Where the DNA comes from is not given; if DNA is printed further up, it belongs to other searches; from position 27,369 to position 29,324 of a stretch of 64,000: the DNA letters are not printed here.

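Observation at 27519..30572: Cyclic-nucleotide-gated two-component system with a flavoprotein output that lacks redox cysteines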

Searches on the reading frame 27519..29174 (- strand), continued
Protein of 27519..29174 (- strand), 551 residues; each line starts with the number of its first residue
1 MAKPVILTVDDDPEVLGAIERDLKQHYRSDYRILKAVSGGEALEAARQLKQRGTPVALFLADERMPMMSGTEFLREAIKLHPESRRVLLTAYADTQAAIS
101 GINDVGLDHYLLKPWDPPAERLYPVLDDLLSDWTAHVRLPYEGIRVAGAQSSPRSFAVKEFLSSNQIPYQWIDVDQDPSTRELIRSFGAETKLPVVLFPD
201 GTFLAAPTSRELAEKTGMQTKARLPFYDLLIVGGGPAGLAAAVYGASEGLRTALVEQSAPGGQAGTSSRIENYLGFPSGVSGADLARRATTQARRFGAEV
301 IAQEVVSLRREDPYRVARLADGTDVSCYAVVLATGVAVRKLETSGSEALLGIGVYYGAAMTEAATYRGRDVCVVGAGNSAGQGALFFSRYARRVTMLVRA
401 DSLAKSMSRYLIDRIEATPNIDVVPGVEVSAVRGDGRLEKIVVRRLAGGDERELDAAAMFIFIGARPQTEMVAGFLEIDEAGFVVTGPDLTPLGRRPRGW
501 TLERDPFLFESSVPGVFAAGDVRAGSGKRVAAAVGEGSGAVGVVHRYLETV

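Call 5: find_homologous_proteins(query=window:27519-29174:-, max_evalue=1e-10)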
Query window:27519-29174:- (551 aa): 8000 proteins with E <= 1e-10 among 8000 candidates; the best 120 are listed.
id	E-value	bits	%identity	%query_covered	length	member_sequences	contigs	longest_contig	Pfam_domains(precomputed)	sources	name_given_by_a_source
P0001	0.0e+0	1205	100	100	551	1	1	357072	PF00462.31,PF01946.24,PF01266.31,PF07992.21,PF00070.34,PF13738.13,PF03486.21,PF00072.31,PF12831.14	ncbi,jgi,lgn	ncbi:MAG TPA: FAD-dependent oxidoreductase [Thermoanaerobaculia bacterium]|jgi:thioredoxin reductase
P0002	0.0e+0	1157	95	100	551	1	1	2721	PF00462.31,PF01946.24,PF01266.31,PF00890.31,PF07992.21,PF00070.34,PF13738.13,PF00072.31,PF12831.14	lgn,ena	-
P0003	0.0e+0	1153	95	100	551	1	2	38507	PF00462.31,PF01946.24,PF01266.31,PF00890.31,PF07992.21,PF00070.34,PF13738.13,PF03486.21,PF00072.31,PF12831.14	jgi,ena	-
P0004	0.0e+0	1145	95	100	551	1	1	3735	PF00462.31,PF01946.24,PF01266.31,PF00890.31,PF07992.21,PF00070.34,PF13738.13,PF00072.31,PF12831.14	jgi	jgi:thioredoxin reductase (NADPH)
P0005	0.0e+0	1136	94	100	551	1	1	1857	PF00462.31,PF01946.24,PF01266.31,PF00890.31,PF07992.21,PF00070.34,PF13738.13,PF00072.31,PF12831.14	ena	-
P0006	0.0e+0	1094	89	100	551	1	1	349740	PF01946.24,PF01266.31,PF00890.31,PF07992.21,PF00070.34,PF13738.13,PF03486.21,PF00072.31,PF12831.14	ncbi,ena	-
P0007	0.0e+0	1092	90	100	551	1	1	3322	PF01946.24,PF01266.31,PF00890.31,PF07992.21,PF00070.34,PF13738.13,PF00072.31,PF12831.14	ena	-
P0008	0.0e+0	1080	88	100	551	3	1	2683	PF01946.24,PF01266.31,PF07992.21,PF00070.34,PF13738.13,PF00072.31,PF12831.14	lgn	-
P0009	0.0e+0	1069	88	100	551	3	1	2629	PF01946.24,PF01266.31,PF00890.31,PF07992.21,PF00070.34,PF13738.13,PF03486.21,PF00072.31,PF12831.14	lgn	-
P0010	0.0e+0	1059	87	100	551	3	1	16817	PF01946.24,PF01266.31,PF00890.31,PF07992.21,PF00070.34,PF13738.13,PF00072.31,PF12831.14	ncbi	-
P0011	0.0e+0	1054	86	100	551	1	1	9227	PF00462.31,PF01946.24,PF01266.31,PF07992.21,PF00070.34,PF13738.13,PF03486.21,PF00072.31,PF12831.14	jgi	-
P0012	0.0e+0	1053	86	100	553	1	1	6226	PF01946.24,PF01266.31,PF00890.31,PF07992.21,PF00070.34,PF13738.13,PF00072.31,PF12831.14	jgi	jgi:thioredoxin reductase (NADPH)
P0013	0.0e+0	1045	85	100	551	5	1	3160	PF00462.31,PF01946.24,PF01266.31,PF00890.31,PF07992.21,PF00070.34,PF13738.13,PF03486.21,PF00072.31,PF12831.14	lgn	-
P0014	0.0e+0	1045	86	100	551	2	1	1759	PF00462.31,PF01946.24,PF01266.31,PF00890.31,PF07992.21,PF00070.34,PF13738.13,PF03486.21,PF00072.31,PF12831.14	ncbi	-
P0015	0.0e+0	1039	85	100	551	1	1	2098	PF00462.31,PF01946.24,PF01266.31,PF00890.31,PF07992.21,PF00070.34,PF13738.13,PF00072.31,PF12831.14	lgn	-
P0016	0.0e+0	1038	84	100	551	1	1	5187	PF01946.24,PF01266.31,PF07992.21,PF00070.34,PF13738.13,PF03486.21,PF13454.13,PF00072.31,PF12831.14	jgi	jgi:thioredoxin reductase (NADPH)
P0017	0.0e+0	1036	86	100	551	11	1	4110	PF01946.24,PF01266.31,PF00890.31,PF07992.21,PF00070.34,PF13738.13,PF00072.31,PF12831.14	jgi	-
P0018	0.0e+0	1034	85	100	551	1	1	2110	PF00462.31,PF01946.24,PF01266.31,PF13450.13,PF07992.21,PF00070.34,PF13738.13,PF03486.21,PF00072.31,PF12831.14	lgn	-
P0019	0.0e+0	1033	85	100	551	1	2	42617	PF00462.31,PF01946.24,PF01266.31,PF00890.31,PF07992.21,PF00070.34,PF13738.13,PF03486.21,PF00072.31,PF12831.14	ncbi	-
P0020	0.0e+0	1032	85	100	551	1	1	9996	PF00462.31,PF01946.24,PF01266.31,PF13450.13,PF00890.31,PF07992.21,PF00070.34,PF13738.13,PF03486.21,PF00072.31,PF12831.14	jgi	jgi:thioredoxin reductase (NADPH)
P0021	0.0e+0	1032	85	100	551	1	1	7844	PF00462.31,PF01946.24,PF01266.31,PF00890.31,PF07992.21,PF00070.34,PF13738.13,PF03486.21,PF00072.31,PF12831.14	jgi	jgi:thioredoxin reductase (NADPH)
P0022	0.0e+0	1031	85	100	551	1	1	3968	PF00462.31,PF01946.24,PF01266.31,PF00890.31,PF07992.21,PF00070.34,PF13738.13,PF03486.21,PF00072.31,PF12831.14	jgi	jgi:thioredoxin reductase (NADPH)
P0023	0.0e+0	1030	85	100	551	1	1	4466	PF00462.31,PF01946.24,PF01266.31,PF00890.31,PF07992.21,PF00070.34,PF13738.13,PF03486.21,PF00072.31,PF12831.14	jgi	jgi:thioredoxin reductase (NADPH)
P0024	0.0e+0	1027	84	100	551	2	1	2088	PF00462.31,PF01946.24,PF01266.31,PF00890.31,PF07992.21,PF00070.34,PF13738.13,PF00072.31,PF12831.14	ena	-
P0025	0.0e+0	1027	83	100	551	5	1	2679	PF00462.31,PF01266.31,PF13450.13,PF00890.31,PF07992.21,PF00070.34,PF13738.13,PF00072.31,PF12831.14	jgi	jgi:thioredoxin reductase (NADPH)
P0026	0.0e+0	1025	85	100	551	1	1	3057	PF00462.31,PF01946.24,PF01266.31,PF00890.31,PF07992.21,PF00070.34,PF13738.13,PF03486.21,PF00072.31,PF12831.14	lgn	-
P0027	0.0e+0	1025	83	100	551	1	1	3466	PF00462.31,PF01946.24,PF01266.31,PF00890.31,PF07992.21,PF00070.34,PF13738.13,PF03486.21,PF00072.31,PF12831.14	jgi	jgi:thioredoxin reductase (NADPH)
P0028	0.0e+0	1025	85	100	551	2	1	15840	PF00462.31,PF01946.24,PF01266.31,PF00890.31,PF07992.21,PF00070.34,PF13738.13,PF03486.21,PF00072.31,PF12831.14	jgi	jgi:thioredoxin reductase (NADPH)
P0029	0.0e+0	1023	85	100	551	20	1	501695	PF13450.13,PF07992.21,PF00070.34,PF03486.21,PF13454.13,PF00072.31,PF12831.14,PF00462.31,PF01946.24,PF01266.31,PF00890.31,PF13738.13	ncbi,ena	-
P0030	0.0e+0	1021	83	100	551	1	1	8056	PF00462.31,PF01946.24,PF01266.31,PF13450.13,PF07992.21,PF00070.34,PF13738.13,PF03486.21,PF00072.31,PF12831.14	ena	-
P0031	0.0e+0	1021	84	100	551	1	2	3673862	PF13450.13,PF07992.21,PF00070.34,PF03486.21,PF13454.13,PF00072.31,PF12831.14,PF00462.31,PF01946.24,PF01266.31,PF00890.31,PF13738.13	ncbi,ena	-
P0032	0.0e+0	1020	82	100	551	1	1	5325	PF00462.31,PF01266.31,PF07992.21,PF00070.34,PF13738.13,PF00072.31,PF12831.14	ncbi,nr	ncbi:MAG TPA: FAD-dependent oxidoreductase [Thermoanaerobaculia bacterium]|nr:FAD-dependent oxidored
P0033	0.0e+0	1020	83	100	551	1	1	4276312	PF00462.31,PF01946.24,PF01266.31,PF07992.21,PF00070.34,PF13738.13,PF03486.21,PF13454.13,PF00072.31,PF12831.14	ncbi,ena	-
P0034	0.0e+0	1019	82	100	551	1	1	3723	PF00462.31,PF01266.31,PF07992.21,PF00070.34,PF13738.13,PF00072.31,PF12831.14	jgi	-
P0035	0.0e+0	1019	82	100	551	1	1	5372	PF00462.31,PF01266.31,PF07992.21,PF00070.34,PF13738.13,PF00072.31,PF12831.14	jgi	-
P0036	0.0e+0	1019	83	100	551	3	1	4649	PF00462.31,PF01946.24,PF01266.31,PF13450.13,PF00890.31,PF07992.21,PF00070.34,PF13738.13,PF03486.21,PF00072.31,PF12831.14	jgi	jgi:thioredoxin reductase (NADPH)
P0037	0.0e+0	1018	82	100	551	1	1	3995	PF00462.31,PF01946.24,PF01266.31,PF00890.31,PF07992.21,PF00070.34,PF13738.13,PF03486.21,PF13454.13,PF00072.31,PF12831.14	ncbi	-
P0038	0.0e+0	1017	96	88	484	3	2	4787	PF00462.31,PF01946.24,PF01266.31,PF00890.31,PF07992.21,PF00070.34,PF13738.13,PF12831.14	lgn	-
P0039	0.0e+0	1017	82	100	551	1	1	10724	PF00462.31,PF01266.31,PF07992.21,PF00070.34,PF13738.13,PF00072.31,PF12831.14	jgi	-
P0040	0.0e+0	1017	82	100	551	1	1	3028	PF00462.31,PF01946.24,PF01266.31,PF00890.31,PF07992.21,PF00070.34,PF13738.13,PF03486.21,PF00072.31,PF12831.14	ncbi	-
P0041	0.0e+0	1016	83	100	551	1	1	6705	PF00462.31,PF01946.24,PF01266.31,PF13450.13,PF07992.21,PF00070.34,PF13738.13,PF03486.21,PF00072.31,PF12831.14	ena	-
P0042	0.0e+0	1016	83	100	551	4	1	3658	PF00462.31,PF01946.24,PF01266.31,PF00890.31,PF07992.21,PF00070.34,PF13738.13,PF03486.21,PF00072.31,PF12831.14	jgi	jgi:thioredoxin reductase (NADPH)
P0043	0.0e+0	1015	82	100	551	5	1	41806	PF01946.24,PF01266.31,PF13450.13,PF07992.21,PF00070.34,PF13738.13,PF03486.21,PF00072.31,PF12831.14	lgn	-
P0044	0.0e+0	1014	84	100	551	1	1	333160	PF00462.31,PF01946.24,PF01266.31,PF07992.21,PF00070.34,PF13738.13,PF13454.13,PF00072.31,PF12831.14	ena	-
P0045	0.0e+0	1013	83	100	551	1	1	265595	PF00462.31,PF01946.24,PF01266.31,PF07992.21,PF00070.34,PF13738.13,PF13454.13,PF00072.31,PF12831.14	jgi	-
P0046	0.0e+0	1012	83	100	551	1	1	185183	PF13450.13,PF07992.21,PF00070.34,PF03486.21,PF13454.13,PF00072.31,PF12831.14,PF00462.31,PF01946.24,PF01266.31,PF00890.31,PF13738.13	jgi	jgi:thioredoxin reductase (NADPH)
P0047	0.0e+0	1011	83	100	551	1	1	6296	PF07992.21,PF00070.34,PF03486.21,PF13454.13,PF00072.31,PF01134.29,PF12831.14,PF00462.31,PF01946.24,PF01266.31,PF00890.31,PF13738.13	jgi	jgi:thioredoxin reductase (NADPH)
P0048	0.0e+0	1011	83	100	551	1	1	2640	PF00462.31,PF01946.24,PF01266.31,PF13450.13,PF07992.21,PF00070.34,PF13738.13,PF03486.21,PF13454.13,PF00072.31,PF12831.14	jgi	jgi:thioredoxin reductase (NADPH)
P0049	0.0e+0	1011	84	100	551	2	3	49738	PF13450.13,PF07992.21,PF00070.34,PF03486.21,PF13454.13,PF00072.31,PF12831.14,PF00462.31,PF01946.24,PF01266.31,PF00890.31,PF13738.13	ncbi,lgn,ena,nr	ncbi:MAG TPA: FAD-dependent oxidoreductase [Thermoanaerobaculia bacterium]|nr:FAD-dependent oxidored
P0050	0.0e+0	1010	83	100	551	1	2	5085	PF00462.31,PF01946.24,PF01266.31,PF07992.21,PF00070.34,PF13738.13,PF13454.13,PF00072.31,PF12831.14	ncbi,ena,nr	ncbi:MAG TPA: FAD-dependent oxidoreductase [Thermoanaerobaculia bacterium]|nr:FAD-dependent oxidored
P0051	0.0e+0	1009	84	100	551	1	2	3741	PF13450.13,PF07992.21,PF00070.34,PF03486.21,PF13454.13,PF00072.31,PF12831.14,PF00462.31,PF01946.24,PF01266.31,PF00890.31,PF13738.13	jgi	-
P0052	0.0e+0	1009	83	100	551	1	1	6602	PF00462.31,PF01946.24,PF01266.31,PF13450.13,PF07992.21,PF00070.34,PF13738.13,PF03486.21,PF13454.13,PF00072.31,PF12831.14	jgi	jgi:thioredoxin reductase (NADPH)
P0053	1.3e-298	1009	81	100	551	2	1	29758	PF00462.31,PF01946.24,PF01266.31,PF00890.31,PF07992.21,PF00070.34,PF13738.13,PF03486.21,PF00072.31,PF12831.14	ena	-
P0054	1.3e-298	1009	83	100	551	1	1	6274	PF00462.31,PF01946.24,PF01266.31,PF13450.13,PF07992.21,PF00070.34,PF13738.13,PF03486.21,PF13454.13,PF00072.31,PF12831.14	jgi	jgi:thioredoxin reductase (NADPH)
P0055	1.6e-298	1009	83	100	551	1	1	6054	PF00462.31,PF01946.24,PF01266.31,PF07992.21,PF00070.34,PF13738.13,PF13454.13,PF00072.31,PF12831.14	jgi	-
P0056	2.3e-298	1008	83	99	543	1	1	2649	PF00462.31,PF01946.24,PF01266.31,PF07992.21,PF00070.34,PF13738.13,PF00072.31,PF12831.14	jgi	-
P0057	2.5e-298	1008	84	100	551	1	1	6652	PF13450.13,PF07992.21,PF00070.34,PF03486.21,PF13454.13,PF00072.31,PF12831.14,PF00462.31,PF01946.24,PF01266.31,PF00890.31,PF13738.13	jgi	-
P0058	3.1e-298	1008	83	100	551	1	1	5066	PF00462.31,PF01946.24,PF01266.31,PF13450.13,PF07992.21,PF00070.34,PF13738.13,PF03486.21,PF13454.13,PF00072.31,PF12831.14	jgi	jgi:thioredoxin reductase (NADPH)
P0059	6.8e-298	1007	83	100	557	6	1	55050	PF00462.31,PF01946.24,PF01266.31,PF07992.21,PF00070.34,PF13738.13,PF00072.31,PF12831.14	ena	-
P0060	1.0e-297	1006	82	100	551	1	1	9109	PF01946.24,PF01266.31,PF00890.31,PF07992.21,PF00070.34,PF13738.13,PF03486.21,PF00072.31,PF12831.14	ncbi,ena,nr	ncbi:MAG TPA: FAD-dependent oxidoreductase [Thermoanaerobaculia bacterium]|nr:FAD-dependent oxidored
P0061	2.3e-297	1005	82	100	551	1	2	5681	PF01946.24,PF01266.31,PF00890.31,PF07992.21,PF00070.34,PF13738.13,PF03486.21,PF00072.31,PF12831.14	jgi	jgi:thioredoxin reductase (NADPH)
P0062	5.8e-297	1004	83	100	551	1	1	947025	PF00462.31,PF01946.24,PF01266.31,PF13450.13,PF00890.31,PF07992.21,PF00070.34,PF13738.13,PF13454.13,PF00072.31,PF12831.14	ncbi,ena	-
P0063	7.8e-297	1003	81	100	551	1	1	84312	PF01946.24,PF01266.31,PF07992.21,PF00070.34,PF13738.13,PF03486.21,PF13454.13,PF00072.31,PF01134.29,PF12831.14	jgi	jgi:thioredoxin reductase (NADPH)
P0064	8.9e-297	1003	81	100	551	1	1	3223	PF01946.24,PF01266.31,PF00890.31,PF07992.21,PF00070.34,PF13738.13,PF03486.21,PF00072.31,PF01134.29,PF12831.14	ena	-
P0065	9.3e-297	1003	81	100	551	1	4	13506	PF00462.31,PF01946.24,PF01266.31,PF00890.31,PF07992.21,PF00070.34,PF13738.13,PF03486.21,PF00072.31,PF12831.14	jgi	jgi:thioredoxin reductase (NADPH)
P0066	2.2e-296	1002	80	100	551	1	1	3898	PF01946.24,PF01266.31,PF00890.31,PF07992.21,PF00070.34,PF13738.13,PF03486.21,PF00072.31,PF01134.29,PF12831.14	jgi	-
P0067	7.4e-296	1000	83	100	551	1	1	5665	PF00462.31,PF01946.24,PF01266.31,PF00890.31,PF07992.21,PF00070.34,PF13738.13,PF03486.21,PF13454.13,PF00072.31,PF12831.14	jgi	-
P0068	8.9e-296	1000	82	100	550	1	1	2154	PF00462.31,PF01946.24,PF01266.31,PF00890.31,PF07992.21,PF00070.34,PF13738.13,PF03486.21,PF00072.31,PF12831.14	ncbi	-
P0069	1.6e-295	999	82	100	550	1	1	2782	PF00462.31,PF01946.24,PF01266.31,PF00890.31,PF07992.21,PF00070.34,PF13738.13,PF03486.21,PF00072.31,PF12831.14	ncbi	-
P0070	2.4e-295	998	82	100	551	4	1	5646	PF00462.31,PF01946.24,PF01266.31,PF00890.31,PF07992.21,PF00070.34,PF13738.13,PF03486.21,PF00072.31,PF12831.14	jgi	jgi:thioredoxin reductase (NADPH)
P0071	2.7e-295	998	81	100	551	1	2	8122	PF00462.31,PF01946.24,PF01266.31,PF00890.31,PF07992.21,PF00070.34,PF13738.13,PF03486.21,PF00072.31,PF12831.14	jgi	-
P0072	3.6e-295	998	80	100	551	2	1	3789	PF01946.24,PF01266.31,PF00890.31,PF07992.21,PF00070.34,PF13738.13,PF03486.21,PF00072.31,PF12831.14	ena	-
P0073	4.1e-295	997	81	100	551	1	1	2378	PF13450.13,PF07992.21,PF00070.34,PF03486.21,PF00072.31,PF01134.29,PF12831.14,PF00462.31,PF01946.24,PF01266.31,PF00890.31,PF13738.13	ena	-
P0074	5.2e-295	997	81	100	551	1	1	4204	PF00462.31,PF01946.24,PF01266.31,PF00890.31,PF07992.21,PF00070.34,PF13738.13,PF03486.21,PF00072.31,PF12831.14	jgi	jgi:thioredoxin reductase (NADPH)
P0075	5.4e-295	997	82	100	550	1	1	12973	PF00462.31,PF01946.24,PF01266.31,PF00890.31,PF07992.21,PF00070.34,PF13738.13,PF03486.21,PF00072.31,PF12831.14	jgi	jgi:thioredoxin reductase (NADPH)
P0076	5.6e-295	997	82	100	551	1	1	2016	PF00462.31,PF01946.24,PF01266.31,PF00890.31,PF07992.21,PF00070.34,PF13738.13,PF03486.21,PF00072.31,PF12831.14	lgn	-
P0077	6.5e-295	997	82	100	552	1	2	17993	PF00462.31,PF01946.24,PF01266.31,PF13450.13,PF00890.31,PF07992.21,PF00070.34,PF13738.13,PF03486.21,PF00072.31,PF12831.14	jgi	jgi:thioredoxin reductase (NADPH)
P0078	1.2e-294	996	81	100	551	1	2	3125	PF13450.13,PF07992.21,PF00070.34,PF03486.21,PF13454.13,PF00072.31,PF12831.14,PF00462.31,PF01946.24,PF01266.31,PF00890.31,PF13738.13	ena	-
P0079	1.3e-294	996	80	100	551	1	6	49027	PF13450.13,PF07992.21,PF00070.34,PF03486.21,PF00072.31,PF01134.29,PF12831.14,PF00462.31,PF01946.24,PF01266.31,PF00890.31,PF13738.13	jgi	jgi:thioredoxin reductase (NADPH)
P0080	1.8e-294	995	80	100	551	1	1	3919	PF13450.13,PF07992.21,PF00070.34,PF03486.21,PF00072.31,PF01134.29,PF12831.14,PF00462.31,PF01946.24,PF01266.31,PF00890.31,PF13738.13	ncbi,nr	ncbi:MAG TPA: FAD-dependent oxidoreductase [Thermoanaerobaculia bacterium]|nr:FAD-dependent oxidored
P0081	2.7e-294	995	81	100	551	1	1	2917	PF00462.31,PF01946.24,PF01266.31,PF00890.31,PF07992.21,PF00070.34,PF13738.13,PF03486.21,PF00072.31,PF12831.14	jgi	jgi:thioredoxin reductase (NADPH)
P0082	3.5e-294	994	81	100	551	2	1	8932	PF00462.31,PF01946.24,PF01266.31,PF13450.13,PF07992.21,PF00070.34,PF13738.13,PF03486.21,PF00072.31,PF12831.14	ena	-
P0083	7.5e-294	993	81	100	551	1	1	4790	PF01946.24,PF01266.31,PF13450.13,PF00890.31,PF07992.21,PF00070.34,PF13738.13,PF03486.21,PF00072.31,PF12831.14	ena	-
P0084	9.4e-294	993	81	100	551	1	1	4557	PF00462.31,PF01946.24,PF01266.31,PF07992.21,PF00070.34,PF13738.13,PF03486.21,PF00072.31,PF12831.14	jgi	jgi:thioredoxin reductase (NADPH)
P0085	1.2e-293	993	82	100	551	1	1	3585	PF00462.31,PF01946.24,PF01266.31,PF13450.13,PF00890.31,PF07992.21,PF00070.34,PF13738.13,PF03486.21,PF00072.31,PF12831.14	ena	-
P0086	2.2e-293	992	81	99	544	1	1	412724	PF00462.31,PF01946.24,PF01266.31,PF13450.13,PF00890.31,PF07992.21,PF00070.34,PF13738.13,PF03486.21,PF00072.31,PF12831.14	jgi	jgi:thioredoxin reductase (NADPH)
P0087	3.0e-293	991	80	100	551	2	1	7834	PF13450.13,PF07992.21,PF00070.34,PF03486.21,PF00072.31,PF01134.29,PF12831.14,PF00462.31,PF01946.24,PF01266.31,PF00890.31,PF13738.13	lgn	-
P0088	3.1e-293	991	81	100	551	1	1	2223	PF01946.24,PF01266.31,PF13450.13,PF00890.31,PF07992.21,PF00070.34,PF13738.13,PF03486.21,PF00072.31,PF01134.29,PF12831.14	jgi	jgi:thioredoxin reductase (NADPH)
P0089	1.1e-292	990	81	100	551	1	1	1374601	PF00462.31,PF01946.24,PF01266.31,PF07992.21,PF00070.34,PF13738.13,PF00072.31,PF12831.14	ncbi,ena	-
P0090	1.2e-292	989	80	100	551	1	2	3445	PF00462.31,PF01946.24,PF01266.31,PF00890.31,PF07992.21,PF00070.34,PF13738.13,PF03486.21,PF00072.31,PF12831.14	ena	-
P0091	2.8e-292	988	79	100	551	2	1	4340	PF00462.31,PF01946.24,PF01266.31,PF13450.13,PF00890.31,PF07992.21,PF00070.34,PF13738.13,PF03486.21,PF00072.31,PF12831.14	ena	-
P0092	3.1e-292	988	80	100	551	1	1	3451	PF00462.31,PF01946.24,PF01266.31,PF00890.31,PF07992.21,PF00070.34,PF13738.13,PF03486.21,PF00072.31,PF12831.14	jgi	-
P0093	3.2e-292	988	80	100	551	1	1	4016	PF00462.31,PF01946.24,PF01266.31,PF00890.31,PF07992.21,PF00070.34,PF13738.13,PF03486.21,PF00072.31,PF12831.14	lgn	-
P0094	3.8e-292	988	80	100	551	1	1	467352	PF00462.31,PF01946.24,PF01266.31,PF13450.13,PF00890.31,PF07992.21,PF00070.34,PF13738.13,PF03486.21,PF00072.31,PF12831.14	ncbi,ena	-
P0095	4.6e-292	987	80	100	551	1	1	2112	PF01946.24,PF01266.31,PF00890.31,PF07992.21,PF00070.34,PF13738.13,PF03486.21,PF00072.31,PF12831.14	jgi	jgi:thioredoxin reductase (NADPH)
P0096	5.2e-292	987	79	100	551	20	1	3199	PF01266.31,PF00890.31,PF07992.21,PF00070.34,PF13738.13,PF03486.21,PF00072.31,PF12831.14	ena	-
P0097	7.6e-292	987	80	100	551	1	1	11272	PF01946.24,PF01266.31,PF13450.13,PF07992.21,PF00070.34,PF13738.13,PF03486.21,PF00072.31,PF01134.29,PF12831.14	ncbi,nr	ncbi:MAG TPA: FAD-dependent oxidoreductase [Thermoanaerobaculia bacterium]|nr:FAD-dependent oxidored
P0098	9.1e-292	986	82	100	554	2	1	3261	PF00462.31,PF01946.24,PF01266.31,PF07992.21,PF00070.34,PF13738.13,PF13454.13,PF00072.31,PF12831.14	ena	-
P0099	9.8e-292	986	81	100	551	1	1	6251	PF00462.31,PF01946.24,PF01266.31,PF13450.13,PF07992.21,PF00070.34,PF13738.13,PF03486.21,PF00072.31,PF12831.14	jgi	-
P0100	1.1e-291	986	80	100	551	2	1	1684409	PF00462.31,PF01946.24,PF01266.31,PF13450.13,PF00890.31,PF07992.21,PF00070.34,PF13738.13,PF03486.21,PF00072.31,PF12831.14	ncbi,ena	-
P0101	1.5e-291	986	82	100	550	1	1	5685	PF00462.31,PF01946.24,PF01266.31,PF07992.21,PF00070.34,PF13738.13,PF00072.31,PF12831.14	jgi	jgi:thioredoxin reductase (NADPH)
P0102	2.5e-291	985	81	100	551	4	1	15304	PF01946.24,PF01266.31,PF13450.13,PF00890.31,PF07992.21,PF00070.34,PF13738.13,PF03486.21,PF13454.13,PF00072.31,PF12831.14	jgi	-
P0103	2.6e-291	985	80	100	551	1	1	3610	PF00462.31,PF01946.24,PF01266.31,PF13450.13,PF00890.31,PF07992.21,PF00070.34,PF13738.13,PF03486.21,PF00072.31,PF12831.14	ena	-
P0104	2.8e-291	985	80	100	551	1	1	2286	PF01946.24,PF01266.31,PF13450.13,PF07992.21,PF00070.34,PF13738.13,PF03486.21,PF00072.31,PF01134.29,PF12831.14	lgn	-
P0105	5.3e-291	984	79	100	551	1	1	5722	PF01946.24,PF01266.31,PF00890.31,PF07992.21,PF00070.34,PF13738.13,PF03486.21,PF00072.31,PF12831.14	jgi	jgi:thioredoxin reductase (NADPH)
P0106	6.6e-291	984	80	100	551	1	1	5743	PF00462.31,PF01946.24,PF01266.31,PF13450.13,PF07992.21,PF00070.34,PF13738.13,PF03486.21,PF00072.31,PF12831.14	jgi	jgi:thioredoxin reductase (NADPH)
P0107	8.9e-291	983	80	100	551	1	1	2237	PF00462.31,PF01946.24,PF01266.31,PF13450.13,PF07992.21,PF00070.34,PF13738.13,PF03486.21,PF00072.31,PF12831.14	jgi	jgi:thioredoxin reductase (NADPH)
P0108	1.1e-290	983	80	100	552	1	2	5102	PF13450.13,PF07992.21,PF00070.34,PF03486.21,PF00072.31,PF01134.29,PF12831.14,PF00462.31,PF01946.24,PF01266.31,PF00890.31,PF13738.13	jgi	jgi:thioredoxin reductase (NADPH)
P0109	1.1e-290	983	79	100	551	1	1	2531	PF00462.31,PF01946.24,PF01266.31,PF00890.31,PF07992.21,PF00070.34,PF13738.13,PF03486.21,PF00072.31,PF01134.29,PF12831.14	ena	-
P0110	1.1e-290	983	81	100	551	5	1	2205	PF01946.24,PF01266.31,PF13450.13,PF07992.21,PF00070.34,PF13738.13,PF03486.21,PF00072.31,PF12831.14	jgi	jgi:thioredoxin reductase (NADPH)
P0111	1.2e-290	983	80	100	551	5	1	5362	PF00462.31,PF01946.24,PF01266.31,PF13450.13,PF00890.31,PF07992.21,PF00070.34,PF13738.13,PF03486.21,PF00072.31,PF12831.14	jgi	jgi:thioredoxin reductase (NADPH)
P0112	1.5e-290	982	81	100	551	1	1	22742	PF13450.13,PF07992.21,PF00070.34,PF03486.21,PF00072.31,PF01134.29,PF12831.14,PF00462.31,PF01946.24,PF01266.31,PF00890.31,PF13738.13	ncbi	ncbi:MAG: FAD-dependent oxidoreductase [Thermoanaerobaculia bacterium]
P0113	1.5e-290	982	81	100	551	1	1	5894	PF00462.31,PF01946.24,PF01266.31,PF13450.13,PF00890.31,PF07992.21,PF00070.34,PF13738.13,PF03486.21,PF00072.31,PF12831.14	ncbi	-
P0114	2.6e-290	982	80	100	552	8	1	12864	PF00462.31,PF01946.24,PF01266.31,PF13450.13,PF00890.31,PF07992.21,PF00070.34,PF13738.13,PF03486.21,PF00072.31,PF12831.14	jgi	jgi:thioredoxin reductase (NADPH)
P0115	2.8e-290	982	78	100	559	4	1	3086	PF07992.21,PF00070.34,PF03486.21,PF00072.31,PF01134.29,PF01494.26,PF12831.14,PF00462.31,PF01946.24,PF01266.31,PF00890.31,PF13738.13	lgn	-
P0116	2.8e-290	982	79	100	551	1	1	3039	PF01946.24,PF01266.31,PF13450.13,PF07992.21,PF00070.34,PF13738.13,PF03486.21,PF00072.31,PF01134.29,PF12831.14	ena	-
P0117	3.5e-290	981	79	100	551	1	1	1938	PF13450.13,PF07992.21,PF00070.34,PF03486.21,PF13454.13,PF00072.31,PF01134.29,PF01494.26,PF12831.14,PF00462.31,PF01946.24,PF01266.31,PF00890.31,PF13738.13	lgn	-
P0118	3.6e-290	981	80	100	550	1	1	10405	PF00462.31,PF01946.24,PF01266.31,PF13450.13,PF07992.21,PF00070.34,PF13738.13,PF03486.21,PF00072.31,PF01134.29,PF12831.14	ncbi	ncbi:MAG: FAD-dependent oxidoreductase [Acidithiobacillales bacterium]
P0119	4.7e-290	981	80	100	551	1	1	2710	PF00462.31,PF01946.24,PF01266.31,PF13450.13,PF07992.21,PF00070.34,PF13738.13,PF03486.21,PF00072.31,PF12831.14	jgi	jgi:thioredoxin reductase (NADPH)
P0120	7.0e-290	980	80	100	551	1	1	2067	PF13450.13,PF07992.21,PF00070.34,PF03486.21,PF13454.13,PF00072.31,PF01134.29,PF01494.26,PF12831.14,PF00462.31,PF01946.24,PF01266.31,PF00890.31,PF13738.13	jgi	jgi:thioredoxin reductase (NADPH)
